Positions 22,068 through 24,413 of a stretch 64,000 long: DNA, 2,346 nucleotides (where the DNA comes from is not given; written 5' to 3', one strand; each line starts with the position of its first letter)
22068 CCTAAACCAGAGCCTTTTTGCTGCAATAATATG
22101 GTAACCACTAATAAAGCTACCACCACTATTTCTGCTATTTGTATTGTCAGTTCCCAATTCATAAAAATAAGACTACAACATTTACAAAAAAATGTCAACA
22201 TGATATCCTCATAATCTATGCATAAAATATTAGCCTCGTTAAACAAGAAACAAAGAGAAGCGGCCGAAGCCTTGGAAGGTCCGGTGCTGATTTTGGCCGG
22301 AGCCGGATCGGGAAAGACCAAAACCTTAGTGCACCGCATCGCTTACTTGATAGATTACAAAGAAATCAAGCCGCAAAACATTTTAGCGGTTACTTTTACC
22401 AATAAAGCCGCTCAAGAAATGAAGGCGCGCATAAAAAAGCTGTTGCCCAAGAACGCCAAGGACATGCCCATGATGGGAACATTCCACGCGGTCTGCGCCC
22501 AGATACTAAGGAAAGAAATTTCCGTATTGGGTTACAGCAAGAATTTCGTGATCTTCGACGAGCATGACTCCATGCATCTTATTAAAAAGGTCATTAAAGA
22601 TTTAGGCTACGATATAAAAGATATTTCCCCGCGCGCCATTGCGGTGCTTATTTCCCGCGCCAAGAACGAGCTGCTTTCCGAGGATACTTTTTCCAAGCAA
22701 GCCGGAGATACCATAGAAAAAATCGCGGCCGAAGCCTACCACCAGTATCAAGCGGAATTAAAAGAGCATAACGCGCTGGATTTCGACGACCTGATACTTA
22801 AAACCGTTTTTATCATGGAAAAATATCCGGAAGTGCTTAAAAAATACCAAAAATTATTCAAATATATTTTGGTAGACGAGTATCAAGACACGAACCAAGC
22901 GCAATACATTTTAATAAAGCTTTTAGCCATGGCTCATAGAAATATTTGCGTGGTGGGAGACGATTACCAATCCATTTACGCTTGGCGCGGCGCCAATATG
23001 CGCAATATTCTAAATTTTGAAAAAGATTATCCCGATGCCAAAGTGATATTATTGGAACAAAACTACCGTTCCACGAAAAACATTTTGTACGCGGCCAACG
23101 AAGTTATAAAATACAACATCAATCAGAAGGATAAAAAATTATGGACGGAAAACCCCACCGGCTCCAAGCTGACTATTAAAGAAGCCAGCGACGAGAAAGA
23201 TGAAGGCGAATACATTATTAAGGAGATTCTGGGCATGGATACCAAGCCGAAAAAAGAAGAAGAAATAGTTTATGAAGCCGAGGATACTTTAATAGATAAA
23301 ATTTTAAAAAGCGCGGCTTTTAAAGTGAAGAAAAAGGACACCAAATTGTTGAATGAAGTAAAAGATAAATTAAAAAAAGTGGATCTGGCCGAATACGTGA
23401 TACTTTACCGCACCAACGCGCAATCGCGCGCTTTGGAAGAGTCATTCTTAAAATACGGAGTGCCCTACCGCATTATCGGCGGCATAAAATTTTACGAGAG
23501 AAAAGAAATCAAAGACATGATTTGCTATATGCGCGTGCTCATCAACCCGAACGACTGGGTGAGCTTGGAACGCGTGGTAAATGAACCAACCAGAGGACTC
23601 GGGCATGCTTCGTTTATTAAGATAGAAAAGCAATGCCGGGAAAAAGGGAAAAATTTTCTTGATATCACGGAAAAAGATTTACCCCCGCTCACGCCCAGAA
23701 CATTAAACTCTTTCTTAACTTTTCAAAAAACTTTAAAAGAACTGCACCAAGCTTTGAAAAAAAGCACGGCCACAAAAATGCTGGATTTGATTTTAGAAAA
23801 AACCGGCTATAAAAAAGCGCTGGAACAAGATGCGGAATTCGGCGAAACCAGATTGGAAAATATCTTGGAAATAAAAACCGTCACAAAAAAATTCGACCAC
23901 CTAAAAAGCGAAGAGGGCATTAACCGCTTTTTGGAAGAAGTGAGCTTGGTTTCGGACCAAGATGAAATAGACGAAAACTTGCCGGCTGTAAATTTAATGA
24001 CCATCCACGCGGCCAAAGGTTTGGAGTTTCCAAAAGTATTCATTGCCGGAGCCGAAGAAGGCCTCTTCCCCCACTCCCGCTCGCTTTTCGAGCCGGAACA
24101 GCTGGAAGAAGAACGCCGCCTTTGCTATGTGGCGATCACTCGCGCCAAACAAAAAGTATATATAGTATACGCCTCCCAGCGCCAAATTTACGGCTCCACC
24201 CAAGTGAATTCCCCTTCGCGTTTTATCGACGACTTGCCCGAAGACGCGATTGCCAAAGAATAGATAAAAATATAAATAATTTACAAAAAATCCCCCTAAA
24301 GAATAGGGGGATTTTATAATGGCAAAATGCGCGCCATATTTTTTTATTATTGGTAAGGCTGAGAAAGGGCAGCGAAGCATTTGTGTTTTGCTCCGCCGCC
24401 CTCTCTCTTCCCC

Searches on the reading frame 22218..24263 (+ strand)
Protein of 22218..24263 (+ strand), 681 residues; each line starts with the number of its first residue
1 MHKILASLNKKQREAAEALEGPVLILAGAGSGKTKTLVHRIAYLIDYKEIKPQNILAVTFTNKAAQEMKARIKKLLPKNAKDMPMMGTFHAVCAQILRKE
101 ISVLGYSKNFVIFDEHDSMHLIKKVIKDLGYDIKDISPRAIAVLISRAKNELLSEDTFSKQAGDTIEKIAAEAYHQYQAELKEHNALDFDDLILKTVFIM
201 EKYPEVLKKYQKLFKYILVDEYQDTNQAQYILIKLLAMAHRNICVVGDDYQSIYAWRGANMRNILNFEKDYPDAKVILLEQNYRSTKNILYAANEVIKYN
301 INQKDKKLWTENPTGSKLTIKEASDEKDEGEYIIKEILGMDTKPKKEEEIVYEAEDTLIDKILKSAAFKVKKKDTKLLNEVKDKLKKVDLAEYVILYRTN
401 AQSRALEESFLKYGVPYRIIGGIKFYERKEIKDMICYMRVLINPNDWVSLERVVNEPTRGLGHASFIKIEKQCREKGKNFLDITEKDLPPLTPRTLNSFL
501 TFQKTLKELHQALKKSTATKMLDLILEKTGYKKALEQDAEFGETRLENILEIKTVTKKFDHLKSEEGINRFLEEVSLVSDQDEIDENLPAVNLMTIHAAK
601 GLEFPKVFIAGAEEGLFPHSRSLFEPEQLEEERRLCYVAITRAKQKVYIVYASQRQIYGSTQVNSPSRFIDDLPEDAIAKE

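Call 19: search_protein_families(library=pfam, proteins=[window:22218-24263:+], max_evalue=0.01)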
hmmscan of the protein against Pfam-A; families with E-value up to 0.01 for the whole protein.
window:22218-24263:+ (681 aa): 10 families
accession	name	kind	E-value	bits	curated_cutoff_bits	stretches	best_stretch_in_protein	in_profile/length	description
PF00580.27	UvrD-helicase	-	1.4e-94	317.2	23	1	8-272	1-271/271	UvrD/REP helicase N-terminal domain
PF13361.12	UvrD_C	-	4.7e-70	237.2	25.6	2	369-654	49-350/350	UvrD-like helicase C-terminal domain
PF13245.12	AAA_19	-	4.9e-23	82.2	25.1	1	12-255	1-132/134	AAA domain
PF13538.12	UvrD_C_2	-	3.1e-11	43.4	27.4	1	593-650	4-52/52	UvrD-like helicase C-terminal domain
PF01443.25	Viral_helicase1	-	2.7e-10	40.9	21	0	590-650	176-227/228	Viral superfamily 1 RNA helicase core domain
PF13086.12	AAA_11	-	1.4e-06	28.8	27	1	8-249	2-247/257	AAA domain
PF13604.12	AAA_30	-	9e-06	26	27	0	8-71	2-65/191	AAA domain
PF13087.12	AAA_12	-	0.00056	20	27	0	524-650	67-191/195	AAA domain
PF04851.21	ResIII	-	0.0032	17.8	22.5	1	8-86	4-84/164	Type III restriction enzyme, res subunit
PF13173.12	AAA_14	-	0.0033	17.9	27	0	22-163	3-113/129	AAA domain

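Call 25: find_related_loci(query=window:22218-24263:+, collection=genome_contigs, flank=10000)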
Query window:22218-24263:+ (681 aa) in genome_contigs; peptide patterns used: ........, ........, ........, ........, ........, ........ (x = any residue, [..] = any of these).
49 stretches matched a pattern; 5 encode a relative of the query (tblastn E <= 1e-3); 5 distinct loci.
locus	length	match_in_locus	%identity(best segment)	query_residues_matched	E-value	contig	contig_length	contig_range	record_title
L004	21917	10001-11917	44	8-678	4e-169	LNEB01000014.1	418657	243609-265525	MAG: Bdellovibrionales bacterium Ga0074139 Ga0074139_113.1, whole genome shotgun sequence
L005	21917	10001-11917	42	8-678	4e-168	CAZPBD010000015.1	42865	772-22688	MAG TPA_asm: uncultured Pseudobdellovibrionaceae bacterium isolate SRP302895_co1_280 genome assembly, contig: NODE_1596_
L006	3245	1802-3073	47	1-465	6e-136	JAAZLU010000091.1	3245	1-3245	MAG: Clostridiales bacterium isolate AS23ysBPME_253 149010_AS23, whole genome shotgun sequence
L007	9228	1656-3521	35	4-670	9e-118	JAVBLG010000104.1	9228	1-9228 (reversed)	MAG: Desulfovibrionaceae bacterium isolate EPI_MAG_00017 c_000002621799, whole genome shotgun sequence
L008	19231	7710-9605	38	6-678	6e-135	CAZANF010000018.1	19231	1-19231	MAG TPA_asm: uncultured Spirochaeta sp. isolate SRP252850_co1_83 genome assembly, contig: NODE_5187_length_19231_cov_5.0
